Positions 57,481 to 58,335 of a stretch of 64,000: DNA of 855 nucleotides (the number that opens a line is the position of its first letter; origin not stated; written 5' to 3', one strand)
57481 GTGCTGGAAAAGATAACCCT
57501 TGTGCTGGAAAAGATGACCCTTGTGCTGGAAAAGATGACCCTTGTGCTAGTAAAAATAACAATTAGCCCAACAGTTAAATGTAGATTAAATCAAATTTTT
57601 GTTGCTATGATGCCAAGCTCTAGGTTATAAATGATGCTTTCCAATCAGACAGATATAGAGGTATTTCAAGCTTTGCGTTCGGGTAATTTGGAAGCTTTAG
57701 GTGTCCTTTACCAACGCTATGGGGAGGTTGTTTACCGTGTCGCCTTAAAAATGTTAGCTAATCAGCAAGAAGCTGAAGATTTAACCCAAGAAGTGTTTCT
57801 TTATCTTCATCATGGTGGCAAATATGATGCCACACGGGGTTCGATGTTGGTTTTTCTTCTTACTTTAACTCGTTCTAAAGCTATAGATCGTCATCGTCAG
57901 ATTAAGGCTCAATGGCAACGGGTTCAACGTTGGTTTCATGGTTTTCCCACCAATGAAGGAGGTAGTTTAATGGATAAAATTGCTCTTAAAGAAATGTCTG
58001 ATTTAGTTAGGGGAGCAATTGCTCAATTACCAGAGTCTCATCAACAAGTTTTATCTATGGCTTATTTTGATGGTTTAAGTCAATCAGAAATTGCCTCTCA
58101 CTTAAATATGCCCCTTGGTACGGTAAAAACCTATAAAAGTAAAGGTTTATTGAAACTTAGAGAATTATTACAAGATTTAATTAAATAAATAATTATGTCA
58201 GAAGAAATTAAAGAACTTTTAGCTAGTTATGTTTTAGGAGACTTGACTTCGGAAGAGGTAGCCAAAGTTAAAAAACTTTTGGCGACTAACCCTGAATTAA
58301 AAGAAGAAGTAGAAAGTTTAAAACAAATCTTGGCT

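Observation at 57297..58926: Exported Cys-heptad-repeat mini-protein encoded by 21-bp tandem repeats, in an operon with an ECF sigma/RskA-type anti-sigma pair and divergent from the metalloid/redox operon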

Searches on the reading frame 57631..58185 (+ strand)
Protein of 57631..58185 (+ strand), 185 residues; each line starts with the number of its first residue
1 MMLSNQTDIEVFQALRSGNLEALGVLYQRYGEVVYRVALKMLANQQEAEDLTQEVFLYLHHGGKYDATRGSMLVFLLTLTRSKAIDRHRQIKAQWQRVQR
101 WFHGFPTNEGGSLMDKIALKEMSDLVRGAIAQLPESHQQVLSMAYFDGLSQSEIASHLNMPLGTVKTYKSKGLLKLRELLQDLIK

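Call 4: search_protein_families(library=pfam, proteins=[window:57631-58185:+], max_evalue=0.01)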
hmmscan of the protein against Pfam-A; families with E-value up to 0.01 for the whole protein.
window:57631-58185:+ (185 aa): 6 families
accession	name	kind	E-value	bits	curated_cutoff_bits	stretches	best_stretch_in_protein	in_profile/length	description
PF04545.22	Sigma70_r4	-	1e-14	54.2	24.1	1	129-178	1-50/50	Sigma-70, region 4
PF04542.20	Sigma70_r2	-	1.5e-14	54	24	1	26-90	1-67/71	Sigma-70 region 2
PF08281.18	Sigma70_r4_2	-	8.9e-14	51.3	25.7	1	125-176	3-54/54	Sigma-70, region 4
PF07638.17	Sigma70_ECF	-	1.3e-07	32.1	21.1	1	11-166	7-169/185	ECF sigma factor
PF00196.25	GerE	-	0.00068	19.6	23.5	1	138-176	8-45/57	Bacterial regulatory proteins, luxR family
PF12915.13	DUF3833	-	0.0038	17.3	25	1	16-59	28-71/163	Protein of unknown function (DUF3833)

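Call 5: search_protein_families(library=ncbifam, proteins=[window:57631-58185:+], max_evalue=0.01)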
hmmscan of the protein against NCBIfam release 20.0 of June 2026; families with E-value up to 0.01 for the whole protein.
window:57631-58185:+ (185 aa): 99 families (the best 25 are shown)
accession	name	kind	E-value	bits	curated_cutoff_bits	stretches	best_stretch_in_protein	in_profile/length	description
NF009172.0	PRK12519.1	subfamily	1.5e-68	230.2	222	1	3-184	11-193/194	RNA polymerase sigma factor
NF007228.0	PRK09646.1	subfamily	3.9e-30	104.9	226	1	10-180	19-190/194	ECF RNA polymerase sigma factor SigK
TIGR02985.1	Sig70_bacteroi1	subfamily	9.5e-25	87.7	126.4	1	25-180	5-162/162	RNA polymerase sigma-70 factor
NF007227.0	PRK09645.1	subfamily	2.2e-24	86.3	202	1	20-182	12-172/177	sigma-70 family RNA polymerase sigma factor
TIGR02937.1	sigma70-ECF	superfamily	4.3e-23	81.7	42.9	1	21-180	1-165/165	sigma-70 family RNA polymerase sigma factor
NF009167.0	PRK12514.1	equivalog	3.1e-22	79.3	265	1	15-181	14-179/180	RNA polymerase sigma factor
NF007223.0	PRK09641.1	equivalog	1.4e-21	77.2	209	1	11-182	8-186/187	RNA polymerase sigma factor SigW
NF009168.0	PRK12515.1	subfamily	1.7e-21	76.6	236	1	4-181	5-180/189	RNA polymerase sigma factor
NF009189.0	PRK12537.1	equivalog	2.2e-21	76.2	261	1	12-180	14-181/182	RNA polymerase sigma factor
NF010500.0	PRK13919.1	subfamily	2.2e-20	73.6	226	1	14-181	16-184/186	putative RNA polymerase sigma E protein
NF058625.1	sigma_PG0214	equivalog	4.8e-20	71.9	130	1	33-181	16-162/170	GFO_1088 family ECF-type sigma factor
NF009195.0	PRK12543.1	subfamily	6.6e-20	71.4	197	1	3-180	2-178/192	RNA polymerase sigma factor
NF009186.0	PRK12534.1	equivalog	1.4e-19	70.6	267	1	12-180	16-185/187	RNA polymerase sigma factor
TIGR02948.1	SigW_bacill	equivalog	8.6e-19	68.3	243.1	1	12-183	9-187/187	RNA polymerase sigma factor SigW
TIGR02983.1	SigE-fam_strep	subfamily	1.2e-18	67.6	141.55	1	25-181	10-159/162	SigE family RNA polymerase sigma factor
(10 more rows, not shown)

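Call 38: find_related_loci(query=A2, collection=metagenome_contigs, flank=5000)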
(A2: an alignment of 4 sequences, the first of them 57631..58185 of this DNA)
Query A2 (185 aa) in metagenome_contigs; peptide patterns used: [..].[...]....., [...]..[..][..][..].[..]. (x = any residue, [..] = any of these).
600 stretches matched a pattern (row limit reached: there are more); 172 encode a relative of the query (tblastn E <= 1e-3); the best 80 are kept; 80 distinct loci.
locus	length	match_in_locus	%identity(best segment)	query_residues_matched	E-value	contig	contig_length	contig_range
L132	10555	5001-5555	52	1-182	3e-63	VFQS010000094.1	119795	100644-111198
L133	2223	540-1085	51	4-185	1e-58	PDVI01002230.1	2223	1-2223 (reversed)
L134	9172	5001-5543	54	6-185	7e-57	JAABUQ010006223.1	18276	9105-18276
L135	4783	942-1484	54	6-185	7e-57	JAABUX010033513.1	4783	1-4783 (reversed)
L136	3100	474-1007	54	7-183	4e-56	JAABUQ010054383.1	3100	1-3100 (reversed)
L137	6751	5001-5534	52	7-183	3e-55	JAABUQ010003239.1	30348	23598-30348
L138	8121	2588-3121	52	7-184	5e-55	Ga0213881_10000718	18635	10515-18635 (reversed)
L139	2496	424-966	50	6-185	4e-54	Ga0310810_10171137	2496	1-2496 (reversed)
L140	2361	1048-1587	51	7-185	1e-53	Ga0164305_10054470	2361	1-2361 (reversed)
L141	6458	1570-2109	48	7-185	1e-51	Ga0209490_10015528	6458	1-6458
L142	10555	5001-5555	50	2-184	5e-55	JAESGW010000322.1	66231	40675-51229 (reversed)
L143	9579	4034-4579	48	4-184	3e-51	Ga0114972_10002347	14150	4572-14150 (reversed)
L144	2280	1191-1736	48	3-184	3e-51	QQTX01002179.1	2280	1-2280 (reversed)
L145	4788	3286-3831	48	3-184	2e-50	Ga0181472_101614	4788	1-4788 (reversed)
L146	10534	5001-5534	50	7-182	1e-50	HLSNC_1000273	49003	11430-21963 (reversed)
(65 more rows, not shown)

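Call 68: search_protein_families(library=pfam, proteins=[L141:945-1160:-, L143:3489-3791:-, L140:210-836:-, L134:448-1125:-], max_evalue=0.001)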
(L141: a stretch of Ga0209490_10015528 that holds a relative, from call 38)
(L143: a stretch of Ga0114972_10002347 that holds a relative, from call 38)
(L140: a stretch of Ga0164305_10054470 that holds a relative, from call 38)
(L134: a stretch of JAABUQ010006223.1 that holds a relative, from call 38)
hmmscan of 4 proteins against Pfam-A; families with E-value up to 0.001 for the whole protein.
L141:945-1160:- (71 aa): 0 families

L143:3489-3791:- (100 aa): 0 families

L140:210-836:- (208 aa): 1 family
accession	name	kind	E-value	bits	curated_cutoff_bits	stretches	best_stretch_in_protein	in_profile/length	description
PF01292.26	Ni_hydr_CYTB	-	3e-14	53.6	30.1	1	26-206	4-176/179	Prokaryotic cytochrome b561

L134:448-1125:- (225 aa): 1 family
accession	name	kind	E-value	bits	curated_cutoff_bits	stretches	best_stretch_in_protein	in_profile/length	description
PF01625.27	PMSR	-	2.8e-58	197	23.7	1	51-203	1-151/153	Peptide methionine sulfoxide reductase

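Call 72: find_homologous_proteins(query=window:57631-58185:+, max_evalue=1e-20)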
Query window:57631-58185:+ (185 aa): 3820 proteins with E <= 1e-20 among 5812 candidates; the best 120 are listed.
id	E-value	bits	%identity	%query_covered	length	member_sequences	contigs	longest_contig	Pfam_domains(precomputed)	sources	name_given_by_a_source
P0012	3.3e-115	400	100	100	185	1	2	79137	PF07638.18,PF04545.23,PF04542.21,PF08281.19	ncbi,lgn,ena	-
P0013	1.2e-92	326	82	99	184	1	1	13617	PF07638.18,PF04545.23,PF04542.21,PF08281.19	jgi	jgi:RNA polymerase sigma-70 factor (ECF subfamily)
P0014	6.2e-92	324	80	100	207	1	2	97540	PF07638.18,PF04545.23,PF04542.21,PF08281.19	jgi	jgi:RNA polymerase sigma-70 factor, ECF subfamily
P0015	1.0e-87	310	80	91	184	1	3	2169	PF07638.18,PF04545.23,PF04542.21,PF08281.19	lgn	-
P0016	5.5e-86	305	78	99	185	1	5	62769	PF07638.18,PF00196.26,PF04545.23,PF04542.21,PF08281.19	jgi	jgi:RNA polymerase sigma-70 factor, ECF subfamily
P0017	1.2e-84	300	76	100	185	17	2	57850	PF07638.18,PF04545.23,PF04542.21,PF08281.19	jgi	jgi:RNA polymerase sigma-70 factor (ECF subfamily)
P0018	2.5e-83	296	77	99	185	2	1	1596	PF07638.18,PF04545.23,PF04542.21,PF08281.19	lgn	-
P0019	3.6e-83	295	76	100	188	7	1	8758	PF07638.18,PF04545.23,PF04542.21,PF08281.19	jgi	jgi:RNA polymerase sigma-70 factor (ECF subfamily)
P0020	7.6e-83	294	76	100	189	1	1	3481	PF07638.18,PF04545.23,PF04542.21,PF08281.19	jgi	jgi:RNA polymerase sigma-70 factor (ECF subfamily)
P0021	5.3e-82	292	74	100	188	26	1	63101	PF07638.18,PF04545.23,PF04542.21,PF08281.19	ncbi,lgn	ncbi:MAG: sigma-70 family RNA polymerase sigma factor [Coleofasciculus chthonoplastes F3-SA18-01]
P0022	7.3e-82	291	72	99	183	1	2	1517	PF07638.18,PF04545.23,PF04542.21,PF08281.19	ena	-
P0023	3.5e-81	289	73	100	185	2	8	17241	PF07638.18,PF04545.23,PF04542.21,PF08281.19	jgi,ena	jgi:RNA polymerase sigma-70 factor (ECF subfamily)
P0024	9.2e-79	281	70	100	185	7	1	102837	PF07638.18,PF04545.23,PF04542.21,PF08281.19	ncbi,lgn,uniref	ncbi:sigma-70 family RNA polymerase sigma factor [Nostoc sp. CCY0012]|uniref:sigma-70 family RNA pol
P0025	2.4e-78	280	73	99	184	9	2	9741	PF07638.18,PF04545.23,PF04542.21,PF08281.19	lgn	-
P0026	2.4e-78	280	70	100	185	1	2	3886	PF07638.18,PF04545.23,PF04542.21,PF08281.19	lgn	-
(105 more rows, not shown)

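Call 73: find_encoding_contigs(protein=P0014, flank=5000, max_places=1)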
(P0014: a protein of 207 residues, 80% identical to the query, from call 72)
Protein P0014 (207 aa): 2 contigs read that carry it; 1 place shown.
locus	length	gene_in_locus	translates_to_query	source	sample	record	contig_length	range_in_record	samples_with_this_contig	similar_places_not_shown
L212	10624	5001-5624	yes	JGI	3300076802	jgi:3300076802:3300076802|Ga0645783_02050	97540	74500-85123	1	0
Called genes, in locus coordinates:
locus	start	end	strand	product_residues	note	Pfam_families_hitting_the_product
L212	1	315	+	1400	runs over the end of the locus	PF12770:CHAT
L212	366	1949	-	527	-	PF01134:GIDA (faint), PF01266:DAO (faint), PF03486:HI0933_like (faint), PF07992:Pyr_redox_2, PF12831:FAD_oxidored (faint), PF13738:Pyr_redox_3, PF00070:Pyr_redox, PF02852:Pyr_redox_dim, +1 more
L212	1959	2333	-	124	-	PF01152:Bac_globin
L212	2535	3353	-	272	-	PF09335:VTT_dom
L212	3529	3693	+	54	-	-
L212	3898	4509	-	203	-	-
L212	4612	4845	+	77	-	-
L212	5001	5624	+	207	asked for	PF07638:Sigma70_ECF, PF04542:Sigma70_r2, PF08281:Sigma70_r4_2, PF04545:Sigma70_r4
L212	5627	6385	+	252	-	PF10099:RskA_C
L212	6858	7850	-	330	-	PF04055:Radical_SAM, PF12345:DUF3641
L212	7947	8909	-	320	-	PF01209:Ubie_methyltran, PF13847:Methyltransf_31, PF08241:Methyltransf_11, PF08242:Methyltransf_12 (weak), PF13649:Methyltransf_25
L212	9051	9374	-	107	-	PF00085:Thioredoxin, PF13899:Thioredoxin_7 (weak), PF13098:Thioredoxin_2, PF13728:TraF (weak), PF13905:Thioredoxin_8 (faint)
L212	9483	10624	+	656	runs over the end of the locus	PF00395:SLH (weak), PF04966:OprB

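Call 74: find_encoding_contigs(protein=P0016, flank=5000, max_places=1)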
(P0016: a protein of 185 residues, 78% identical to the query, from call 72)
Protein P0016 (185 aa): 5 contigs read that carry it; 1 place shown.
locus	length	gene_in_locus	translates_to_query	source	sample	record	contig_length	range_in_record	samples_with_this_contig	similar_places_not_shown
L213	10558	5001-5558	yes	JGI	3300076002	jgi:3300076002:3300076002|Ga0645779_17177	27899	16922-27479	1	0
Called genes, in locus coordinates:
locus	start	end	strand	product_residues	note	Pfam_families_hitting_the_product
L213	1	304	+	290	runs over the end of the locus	PF02361:CbiQ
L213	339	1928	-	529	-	PF01946:Thi4 (faint), PF01134:GIDA (faint), PF05834:Lycopene_cycl (faint), PF07992:Pyr_redox_2, PF12831:FAD_oxidored (faint), PF13738:Pyr_redox_3, PF00070:Pyr_redox, PF02852:Pyr_redox_dim, +1 more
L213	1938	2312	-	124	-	PF01152:Bac_globin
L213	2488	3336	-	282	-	PF09335:VTT_dom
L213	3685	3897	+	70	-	-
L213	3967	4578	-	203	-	-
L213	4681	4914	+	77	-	-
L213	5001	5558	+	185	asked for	PF07638:Sigma70_ECF, PF04542:Sigma70_r2, PF00196:GerE (faint), PF08281:Sigma70_r4_2, PF04545:Sigma70_r4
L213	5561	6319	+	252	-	PF10099:RskA_C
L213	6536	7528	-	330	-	PF04055:Radical_SAM, PF12345:DUF3641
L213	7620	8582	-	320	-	PF13847:Methyltransf_31, PF01209:Ubie_methyltran, PF08241:Methyltransf_11, PF08242:Methyltransf_12 (weak), PF13649:Methyltransf_25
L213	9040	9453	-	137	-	PF13083:KH_KhpA-B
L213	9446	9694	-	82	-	PF00886:Ribosomal_S16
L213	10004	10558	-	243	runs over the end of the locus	PF02397:Bac_transf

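Call 75: find_encoding_contigs(protein=P0021, flank=5000, max_places=1)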
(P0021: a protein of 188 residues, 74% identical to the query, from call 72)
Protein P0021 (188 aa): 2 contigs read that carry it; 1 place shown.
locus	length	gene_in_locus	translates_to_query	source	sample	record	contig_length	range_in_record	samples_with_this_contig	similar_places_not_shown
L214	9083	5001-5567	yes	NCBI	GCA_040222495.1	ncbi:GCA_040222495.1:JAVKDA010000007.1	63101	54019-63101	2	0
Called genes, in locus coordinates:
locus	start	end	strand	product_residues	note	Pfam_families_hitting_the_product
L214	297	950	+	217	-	PF00578:AhpC-TSA (weak), PF00085:Thioredoxin, PF13905:Thioredoxin_8 (weak)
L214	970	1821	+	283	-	PF02683:DsbD_TM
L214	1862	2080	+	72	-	-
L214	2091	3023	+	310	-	PF12974:Phosphonate-bd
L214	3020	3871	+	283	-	PF00528:BPD_transp_1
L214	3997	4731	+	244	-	PF00005:ABC_tran, PF13191:AAA_16 (faint), PF13304:AAA_21 (faint)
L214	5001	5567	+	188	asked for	PF07638:Sigma70_ECF, PF04542:Sigma70_r2, PF08281:Sigma70_r4_2, PF04545:Sigma70_r4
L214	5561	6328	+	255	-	PF10099:RskA_C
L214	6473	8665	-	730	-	PF01751:Toprim, PF01131:Topoisom_bac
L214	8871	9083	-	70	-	?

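Call 76: find_encoding_contigs(protein=P0024, flank=5000, max_places=1)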
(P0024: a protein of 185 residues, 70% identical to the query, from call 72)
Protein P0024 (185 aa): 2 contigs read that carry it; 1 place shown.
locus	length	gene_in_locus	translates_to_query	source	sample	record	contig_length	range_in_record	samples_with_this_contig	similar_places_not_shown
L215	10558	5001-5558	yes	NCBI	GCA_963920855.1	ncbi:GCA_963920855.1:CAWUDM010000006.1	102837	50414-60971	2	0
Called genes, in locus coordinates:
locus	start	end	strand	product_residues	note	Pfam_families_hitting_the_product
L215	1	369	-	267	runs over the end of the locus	PF02463:SMC_N (faint), PF00005:ABC_tran, PF13304:AAA_21 (weak)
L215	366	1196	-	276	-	PF00528:BPD_transp_1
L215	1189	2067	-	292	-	PF00528:BPD_transp_1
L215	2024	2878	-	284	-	PF03466:LysR_substrate (weak), PF12849:PBP_like_2, PF13531:SBP_bac_11 (weak), PF12727:PBP_like (faint)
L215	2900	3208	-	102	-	PF12840:HTH_20 (weak), PF01022:HTH_5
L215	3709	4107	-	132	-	-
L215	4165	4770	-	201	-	-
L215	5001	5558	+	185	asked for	PF07638:Sigma70_ECF (weak), PF04542:Sigma70_r2, PF08281:Sigma70_r4_2, PF04545:Sigma70_r4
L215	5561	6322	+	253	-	PF10099:RskA_C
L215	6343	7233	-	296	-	-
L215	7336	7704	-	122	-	PF03912:Psb28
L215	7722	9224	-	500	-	PF13354:Beta-lactamase2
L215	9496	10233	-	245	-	PF00588:SpoU_methylase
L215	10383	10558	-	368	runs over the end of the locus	PF11949:DUF3466 (faint)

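Call 81: search_solved_structures(query=A4, max_evalue=1, show_alignments=1)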
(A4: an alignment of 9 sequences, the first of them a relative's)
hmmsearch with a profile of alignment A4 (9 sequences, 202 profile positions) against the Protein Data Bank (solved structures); distinct sequences matched with E-value up to 1: 28.
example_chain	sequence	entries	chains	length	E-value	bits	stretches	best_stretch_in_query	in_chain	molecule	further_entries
6xb9_A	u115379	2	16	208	1.9e-15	60.3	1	30-183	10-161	Cysteine dioxygenase type I protein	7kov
3uss_A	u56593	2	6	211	6.8e-15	58.4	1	30-183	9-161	Putative uncharacterized protein | 3-mercaptopropionate dioxygenase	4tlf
4wvz_A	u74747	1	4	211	8e-14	54.9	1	30-183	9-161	3-mercaptopropionate dioxygenase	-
8vni_A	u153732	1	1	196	2.8e-13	53.1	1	49-193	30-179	Mercaptosuccinate dioxygenase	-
4qma_A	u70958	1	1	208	2e-12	50.3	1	31-183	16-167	Cysteine dioxygenase type I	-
5fdb_A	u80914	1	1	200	1.4e-05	28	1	87-198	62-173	Cysteine dioxygenase type 1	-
4ysf_A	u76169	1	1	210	2.2e-05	27.3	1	89-197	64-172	Cysteine dioxygenase type 1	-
4ubg_A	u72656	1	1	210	2.5e-05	27.2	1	89-197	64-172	Cysteine dioxygenase type 1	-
9t7v_A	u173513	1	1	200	5.4e-05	26.1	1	88-197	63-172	Cysteine dioxygenase type 1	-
8vl9_D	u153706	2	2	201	0.00011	25.1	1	89-197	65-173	Cysteine dioxygenase type 1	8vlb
2ic1_A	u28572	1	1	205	0.00012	25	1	89-197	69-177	Cysteine dioxygenase type 1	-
6bgf_A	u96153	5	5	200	0.00016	24.6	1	89-197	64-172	Cysteine dioxygenase type 1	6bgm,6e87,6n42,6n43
4yyo_A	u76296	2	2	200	0.00018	24.4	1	89-197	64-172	Cysteine dioxygenase type 1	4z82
5efu_A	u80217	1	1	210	0.00021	24.1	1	89-197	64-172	Cysteine dioxygenase type 1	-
4pix_A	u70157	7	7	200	0.00022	24.1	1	89-197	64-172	Cysteine dioxygenase type 1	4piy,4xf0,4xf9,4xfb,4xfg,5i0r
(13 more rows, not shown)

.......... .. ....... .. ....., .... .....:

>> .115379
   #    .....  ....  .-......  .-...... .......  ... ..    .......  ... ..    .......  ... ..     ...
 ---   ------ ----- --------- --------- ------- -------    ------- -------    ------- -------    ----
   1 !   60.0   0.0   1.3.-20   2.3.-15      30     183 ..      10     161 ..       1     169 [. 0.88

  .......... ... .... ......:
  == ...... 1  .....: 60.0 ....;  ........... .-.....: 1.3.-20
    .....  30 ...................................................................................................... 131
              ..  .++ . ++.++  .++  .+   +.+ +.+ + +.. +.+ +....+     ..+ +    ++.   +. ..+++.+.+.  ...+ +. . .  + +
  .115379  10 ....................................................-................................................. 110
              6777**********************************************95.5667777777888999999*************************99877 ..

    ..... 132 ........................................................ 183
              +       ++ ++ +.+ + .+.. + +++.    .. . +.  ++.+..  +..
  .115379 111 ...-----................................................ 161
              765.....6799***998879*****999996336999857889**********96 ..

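Call 82: search_protein_families(library=ncbifam, proteins=[L212:3898-4506:-, L212:4612-4842:+], max_evalue=0.01)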
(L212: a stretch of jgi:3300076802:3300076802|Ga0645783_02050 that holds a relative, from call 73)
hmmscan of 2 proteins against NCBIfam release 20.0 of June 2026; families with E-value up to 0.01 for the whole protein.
L212:3898-4506:- (202 aa): 0 families

L212:4612-4842:+ (77 aa): 1 family
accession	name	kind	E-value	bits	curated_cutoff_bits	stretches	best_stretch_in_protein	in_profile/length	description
NF038050.1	NrtS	subfamily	5e-30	103.1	25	1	20-73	2-55/56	nitrate/nitrite transporter NrtS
